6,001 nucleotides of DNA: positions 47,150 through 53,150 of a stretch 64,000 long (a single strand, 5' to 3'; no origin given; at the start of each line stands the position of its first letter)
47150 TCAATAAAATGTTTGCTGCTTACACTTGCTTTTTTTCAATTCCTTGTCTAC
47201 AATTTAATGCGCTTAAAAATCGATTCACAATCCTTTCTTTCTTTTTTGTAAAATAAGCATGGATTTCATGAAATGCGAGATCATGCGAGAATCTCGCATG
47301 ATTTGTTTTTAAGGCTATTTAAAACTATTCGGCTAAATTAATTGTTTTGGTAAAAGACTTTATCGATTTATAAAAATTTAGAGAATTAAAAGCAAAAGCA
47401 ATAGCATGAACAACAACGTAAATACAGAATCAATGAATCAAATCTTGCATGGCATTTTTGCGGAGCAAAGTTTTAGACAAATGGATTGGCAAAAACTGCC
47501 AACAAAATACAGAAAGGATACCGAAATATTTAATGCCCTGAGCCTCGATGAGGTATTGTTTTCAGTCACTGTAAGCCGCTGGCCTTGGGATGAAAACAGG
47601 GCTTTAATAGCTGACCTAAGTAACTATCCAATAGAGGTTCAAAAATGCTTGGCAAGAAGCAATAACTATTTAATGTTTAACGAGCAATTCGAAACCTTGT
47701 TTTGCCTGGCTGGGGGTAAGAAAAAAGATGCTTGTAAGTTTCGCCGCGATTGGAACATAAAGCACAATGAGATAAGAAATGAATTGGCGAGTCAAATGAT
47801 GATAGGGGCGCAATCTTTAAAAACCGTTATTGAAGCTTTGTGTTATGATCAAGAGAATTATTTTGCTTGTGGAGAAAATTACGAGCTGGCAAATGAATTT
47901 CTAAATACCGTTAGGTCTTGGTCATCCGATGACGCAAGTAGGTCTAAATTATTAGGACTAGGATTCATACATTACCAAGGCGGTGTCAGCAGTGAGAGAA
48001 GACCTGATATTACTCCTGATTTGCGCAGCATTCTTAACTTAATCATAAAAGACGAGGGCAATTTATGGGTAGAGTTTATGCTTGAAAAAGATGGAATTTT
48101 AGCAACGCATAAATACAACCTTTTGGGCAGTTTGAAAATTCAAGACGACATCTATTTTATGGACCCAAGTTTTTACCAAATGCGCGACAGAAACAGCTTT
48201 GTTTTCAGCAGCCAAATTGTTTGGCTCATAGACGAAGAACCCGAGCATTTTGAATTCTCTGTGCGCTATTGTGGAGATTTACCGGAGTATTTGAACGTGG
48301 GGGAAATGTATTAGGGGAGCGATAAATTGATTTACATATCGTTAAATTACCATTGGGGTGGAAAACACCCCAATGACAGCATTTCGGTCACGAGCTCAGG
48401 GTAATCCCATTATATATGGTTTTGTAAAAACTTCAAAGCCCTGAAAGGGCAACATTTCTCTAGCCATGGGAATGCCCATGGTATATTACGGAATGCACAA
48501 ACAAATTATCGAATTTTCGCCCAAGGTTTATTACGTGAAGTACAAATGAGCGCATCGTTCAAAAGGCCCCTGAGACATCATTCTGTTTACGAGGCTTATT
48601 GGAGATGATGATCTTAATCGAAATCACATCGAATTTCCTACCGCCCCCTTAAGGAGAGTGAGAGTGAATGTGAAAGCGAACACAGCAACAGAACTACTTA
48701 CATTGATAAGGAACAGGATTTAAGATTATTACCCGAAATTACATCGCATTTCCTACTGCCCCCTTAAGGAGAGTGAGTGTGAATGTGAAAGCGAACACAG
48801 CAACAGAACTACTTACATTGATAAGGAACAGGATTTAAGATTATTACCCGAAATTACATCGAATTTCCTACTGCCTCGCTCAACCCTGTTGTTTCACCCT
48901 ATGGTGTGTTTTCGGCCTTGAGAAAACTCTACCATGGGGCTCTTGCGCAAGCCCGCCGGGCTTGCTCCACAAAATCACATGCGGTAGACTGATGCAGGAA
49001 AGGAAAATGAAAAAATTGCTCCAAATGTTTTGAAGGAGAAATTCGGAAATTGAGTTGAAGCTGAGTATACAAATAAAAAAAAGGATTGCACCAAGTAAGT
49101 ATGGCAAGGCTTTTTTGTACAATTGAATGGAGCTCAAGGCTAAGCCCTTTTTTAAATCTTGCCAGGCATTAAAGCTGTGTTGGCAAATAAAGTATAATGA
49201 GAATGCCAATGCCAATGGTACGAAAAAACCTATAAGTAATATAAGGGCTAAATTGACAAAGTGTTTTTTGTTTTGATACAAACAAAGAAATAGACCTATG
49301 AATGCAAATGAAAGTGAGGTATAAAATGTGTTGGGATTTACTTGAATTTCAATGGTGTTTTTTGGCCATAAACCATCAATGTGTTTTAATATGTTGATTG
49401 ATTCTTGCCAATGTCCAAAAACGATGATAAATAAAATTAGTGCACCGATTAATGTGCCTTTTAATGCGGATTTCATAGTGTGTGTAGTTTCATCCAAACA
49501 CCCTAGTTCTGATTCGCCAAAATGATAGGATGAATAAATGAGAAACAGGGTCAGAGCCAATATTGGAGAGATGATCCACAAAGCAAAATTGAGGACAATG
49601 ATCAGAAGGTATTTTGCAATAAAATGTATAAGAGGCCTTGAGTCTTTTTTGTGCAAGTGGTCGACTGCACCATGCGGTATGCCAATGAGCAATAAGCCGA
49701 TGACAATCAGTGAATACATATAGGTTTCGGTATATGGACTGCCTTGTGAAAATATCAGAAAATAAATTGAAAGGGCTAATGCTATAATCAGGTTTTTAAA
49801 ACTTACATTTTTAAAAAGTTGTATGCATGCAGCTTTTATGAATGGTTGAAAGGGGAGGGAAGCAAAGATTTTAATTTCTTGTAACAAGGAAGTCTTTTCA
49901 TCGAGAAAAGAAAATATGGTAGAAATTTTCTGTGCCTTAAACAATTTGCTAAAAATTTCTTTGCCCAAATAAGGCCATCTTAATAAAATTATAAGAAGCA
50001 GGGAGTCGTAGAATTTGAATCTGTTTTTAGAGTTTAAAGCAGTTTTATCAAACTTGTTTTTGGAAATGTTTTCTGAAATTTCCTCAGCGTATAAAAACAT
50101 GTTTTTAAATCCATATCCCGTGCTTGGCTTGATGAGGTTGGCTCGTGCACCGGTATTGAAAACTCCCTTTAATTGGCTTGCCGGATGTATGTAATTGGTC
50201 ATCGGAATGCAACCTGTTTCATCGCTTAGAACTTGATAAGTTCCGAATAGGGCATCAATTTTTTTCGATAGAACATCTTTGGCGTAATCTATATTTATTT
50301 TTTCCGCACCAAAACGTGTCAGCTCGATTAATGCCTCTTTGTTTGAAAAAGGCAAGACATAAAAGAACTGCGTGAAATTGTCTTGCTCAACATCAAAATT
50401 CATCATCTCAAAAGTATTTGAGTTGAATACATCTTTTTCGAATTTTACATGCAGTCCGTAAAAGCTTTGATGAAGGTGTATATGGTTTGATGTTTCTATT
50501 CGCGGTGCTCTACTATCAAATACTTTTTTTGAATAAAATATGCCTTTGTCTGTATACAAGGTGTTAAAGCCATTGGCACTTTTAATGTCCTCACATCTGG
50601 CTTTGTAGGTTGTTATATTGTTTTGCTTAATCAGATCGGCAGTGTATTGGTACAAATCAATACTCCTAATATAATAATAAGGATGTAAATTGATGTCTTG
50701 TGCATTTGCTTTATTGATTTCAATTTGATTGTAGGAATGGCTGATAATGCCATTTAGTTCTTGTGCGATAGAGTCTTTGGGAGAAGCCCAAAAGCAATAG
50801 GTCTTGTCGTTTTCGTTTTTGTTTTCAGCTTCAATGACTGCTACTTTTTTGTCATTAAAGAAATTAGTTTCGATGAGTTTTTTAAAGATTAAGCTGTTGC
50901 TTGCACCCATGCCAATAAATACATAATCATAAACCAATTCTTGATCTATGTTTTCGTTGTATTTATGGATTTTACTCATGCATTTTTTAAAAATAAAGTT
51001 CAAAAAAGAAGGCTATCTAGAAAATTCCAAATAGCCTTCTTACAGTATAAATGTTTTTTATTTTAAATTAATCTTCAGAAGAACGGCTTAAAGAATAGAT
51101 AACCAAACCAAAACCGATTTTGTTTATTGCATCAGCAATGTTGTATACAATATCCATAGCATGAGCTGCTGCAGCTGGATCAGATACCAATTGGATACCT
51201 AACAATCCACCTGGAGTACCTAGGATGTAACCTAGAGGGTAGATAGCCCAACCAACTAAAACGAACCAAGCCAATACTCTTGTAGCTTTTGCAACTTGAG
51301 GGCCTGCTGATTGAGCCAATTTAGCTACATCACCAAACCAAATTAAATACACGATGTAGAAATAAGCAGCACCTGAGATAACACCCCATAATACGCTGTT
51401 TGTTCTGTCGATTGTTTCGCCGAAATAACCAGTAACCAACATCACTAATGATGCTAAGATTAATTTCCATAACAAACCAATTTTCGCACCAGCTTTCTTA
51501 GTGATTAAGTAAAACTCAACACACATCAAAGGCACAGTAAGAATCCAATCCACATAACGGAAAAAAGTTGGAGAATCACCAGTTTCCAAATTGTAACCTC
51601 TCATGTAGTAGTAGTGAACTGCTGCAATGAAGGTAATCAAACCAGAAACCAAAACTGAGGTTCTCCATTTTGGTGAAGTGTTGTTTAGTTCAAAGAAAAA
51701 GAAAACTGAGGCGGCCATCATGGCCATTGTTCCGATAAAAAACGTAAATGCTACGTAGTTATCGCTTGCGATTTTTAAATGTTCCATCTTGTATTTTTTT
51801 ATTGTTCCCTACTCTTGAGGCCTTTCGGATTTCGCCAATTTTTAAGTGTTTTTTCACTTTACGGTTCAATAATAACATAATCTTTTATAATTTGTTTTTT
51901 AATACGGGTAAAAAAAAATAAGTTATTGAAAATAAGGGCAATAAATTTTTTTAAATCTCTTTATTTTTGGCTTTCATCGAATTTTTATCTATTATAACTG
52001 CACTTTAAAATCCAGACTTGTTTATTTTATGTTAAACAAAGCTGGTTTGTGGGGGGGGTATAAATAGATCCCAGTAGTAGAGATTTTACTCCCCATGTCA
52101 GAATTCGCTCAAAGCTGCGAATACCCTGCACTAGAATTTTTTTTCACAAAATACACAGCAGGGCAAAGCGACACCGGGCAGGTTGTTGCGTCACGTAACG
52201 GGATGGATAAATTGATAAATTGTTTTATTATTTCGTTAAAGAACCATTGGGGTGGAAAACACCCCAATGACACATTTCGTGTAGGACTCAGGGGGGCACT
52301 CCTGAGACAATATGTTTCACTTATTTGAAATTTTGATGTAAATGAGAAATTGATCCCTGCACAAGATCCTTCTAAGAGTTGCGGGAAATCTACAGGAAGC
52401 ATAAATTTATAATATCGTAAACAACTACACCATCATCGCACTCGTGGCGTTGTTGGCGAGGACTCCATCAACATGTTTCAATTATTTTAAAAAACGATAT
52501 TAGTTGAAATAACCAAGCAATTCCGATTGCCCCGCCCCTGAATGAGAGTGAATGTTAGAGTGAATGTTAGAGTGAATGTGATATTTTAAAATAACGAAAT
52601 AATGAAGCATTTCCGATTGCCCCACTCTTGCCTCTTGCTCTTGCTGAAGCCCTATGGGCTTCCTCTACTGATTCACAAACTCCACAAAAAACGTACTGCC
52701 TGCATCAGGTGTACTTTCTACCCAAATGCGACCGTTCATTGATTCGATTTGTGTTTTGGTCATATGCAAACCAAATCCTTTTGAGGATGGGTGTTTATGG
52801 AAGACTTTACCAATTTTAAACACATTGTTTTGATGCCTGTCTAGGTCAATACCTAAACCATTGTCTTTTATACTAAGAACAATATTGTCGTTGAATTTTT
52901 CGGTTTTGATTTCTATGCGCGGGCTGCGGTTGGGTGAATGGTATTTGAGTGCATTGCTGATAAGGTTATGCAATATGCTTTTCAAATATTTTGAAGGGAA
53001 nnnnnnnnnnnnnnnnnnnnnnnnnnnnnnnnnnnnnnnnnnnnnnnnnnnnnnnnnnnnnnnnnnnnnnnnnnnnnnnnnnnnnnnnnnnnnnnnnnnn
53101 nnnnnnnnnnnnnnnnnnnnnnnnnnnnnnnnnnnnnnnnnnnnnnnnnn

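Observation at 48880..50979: Single ORF fusing lycopene cyclase (CrtY) to the retinal-forming dioxygenase (Blh), directly downstream of proteorhodopsin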

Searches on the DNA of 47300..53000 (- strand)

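Call 59: search_rna_families(source=window, start=47300, end=53000, threshold=evalue, max_evalue=1)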
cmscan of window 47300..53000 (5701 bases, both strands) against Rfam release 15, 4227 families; matches with E-value up to 1: 2.
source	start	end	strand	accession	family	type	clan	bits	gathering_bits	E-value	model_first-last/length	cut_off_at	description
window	51806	51838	-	RF02914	DUF805b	Cis-reg;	CL00115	30.2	35.6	1.3e-05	1-35/35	no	DUF805b RNA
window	52526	52678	+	RF02132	HOXB13-AS1_1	Gene; lncRNA;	-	20.3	60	0.53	1-136/136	no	HOXB13 antisense RNA 1 conserved region 1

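Call 61: search_rna_families(source=window, start=51700, end=52100, threshold=evalue, max_evalue=0.01, show_alignments=1)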
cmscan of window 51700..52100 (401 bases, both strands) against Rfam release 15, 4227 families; matches with E-value up to 0.01: 1.
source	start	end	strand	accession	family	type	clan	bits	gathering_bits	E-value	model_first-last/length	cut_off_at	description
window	51806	51838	-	RF02914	DUF805b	Cis-reg;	CL00115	30.2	35.6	9.4e-07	1-35/35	no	DUF805b RNA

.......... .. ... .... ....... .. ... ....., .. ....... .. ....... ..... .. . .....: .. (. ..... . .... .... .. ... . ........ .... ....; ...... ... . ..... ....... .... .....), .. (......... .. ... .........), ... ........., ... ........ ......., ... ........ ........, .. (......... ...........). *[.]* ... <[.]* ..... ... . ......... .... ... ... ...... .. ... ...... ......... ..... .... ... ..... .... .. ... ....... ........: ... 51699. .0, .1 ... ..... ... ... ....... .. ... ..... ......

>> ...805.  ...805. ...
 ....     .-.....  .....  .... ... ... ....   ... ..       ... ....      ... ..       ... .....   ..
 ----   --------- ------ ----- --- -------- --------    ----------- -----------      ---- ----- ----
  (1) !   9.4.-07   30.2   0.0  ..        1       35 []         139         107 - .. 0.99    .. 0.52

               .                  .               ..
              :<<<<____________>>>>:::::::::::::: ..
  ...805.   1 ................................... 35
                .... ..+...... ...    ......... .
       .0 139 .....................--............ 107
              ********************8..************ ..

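Call 74: search_rna_families(sources=[L005, L008, L011, L019, L023, L037, L047, L070, L084, L075], threshold=gathering)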
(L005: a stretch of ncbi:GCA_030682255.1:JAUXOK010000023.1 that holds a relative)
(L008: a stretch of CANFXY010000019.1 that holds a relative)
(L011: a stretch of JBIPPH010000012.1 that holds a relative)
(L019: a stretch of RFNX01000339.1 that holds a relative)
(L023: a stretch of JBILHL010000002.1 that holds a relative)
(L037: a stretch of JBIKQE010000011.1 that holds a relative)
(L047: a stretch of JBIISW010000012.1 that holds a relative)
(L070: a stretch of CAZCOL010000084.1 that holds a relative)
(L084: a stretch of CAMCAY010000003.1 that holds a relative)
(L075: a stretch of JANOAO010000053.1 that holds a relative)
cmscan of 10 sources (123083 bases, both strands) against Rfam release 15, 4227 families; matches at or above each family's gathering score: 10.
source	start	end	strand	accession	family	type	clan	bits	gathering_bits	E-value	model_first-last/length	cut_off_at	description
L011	4129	4203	+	RF00005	tRNA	Gene; tRNA;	CL00001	71.8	29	1.9e-13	1-71/71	no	tRNA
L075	4785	4869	+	RF00005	tRNA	Gene; tRNA;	CL00001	58.3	29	1e-09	1-71/71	no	tRNA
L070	1980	2045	+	RF03081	DUF805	Cis-reg;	CL00115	57.8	51.1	1.1e-07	1-68/68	no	DUF805 RNA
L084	5096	5161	+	RF03081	DUF805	Cis-reg;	CL00115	57.6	51.1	1.3e-07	1-68/68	no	DUF805 RNA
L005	9111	9179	+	RF03081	DUF805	Cis-reg;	CL00115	56.4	51.1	2.4e-07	1-68/68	no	DUF805 RNA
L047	2308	2340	+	RF02914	DUF805b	Cis-reg;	CL00115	48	35.6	2.7e-10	1-35/35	no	DUF805b RNA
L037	5148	5180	+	RF02914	DUF805b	Cis-reg;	CL00115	42.8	35.6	1.6e-08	1-35/35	no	DUF805b RNA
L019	5129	5161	+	RF02914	DUF805b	Cis-reg;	CL00115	41.5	35.6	4.3e-08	1-35/35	no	DUF805b RNA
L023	5132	5164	+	RF02914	DUF805b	Cis-reg;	CL00115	38.3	35.6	5.3e-07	1-35/35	no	DUF805b RNA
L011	5149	5181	+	RF02914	DUF805b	Cis-reg;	CL00115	38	35.6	6.7e-07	1-35/35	no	DUF805b RNA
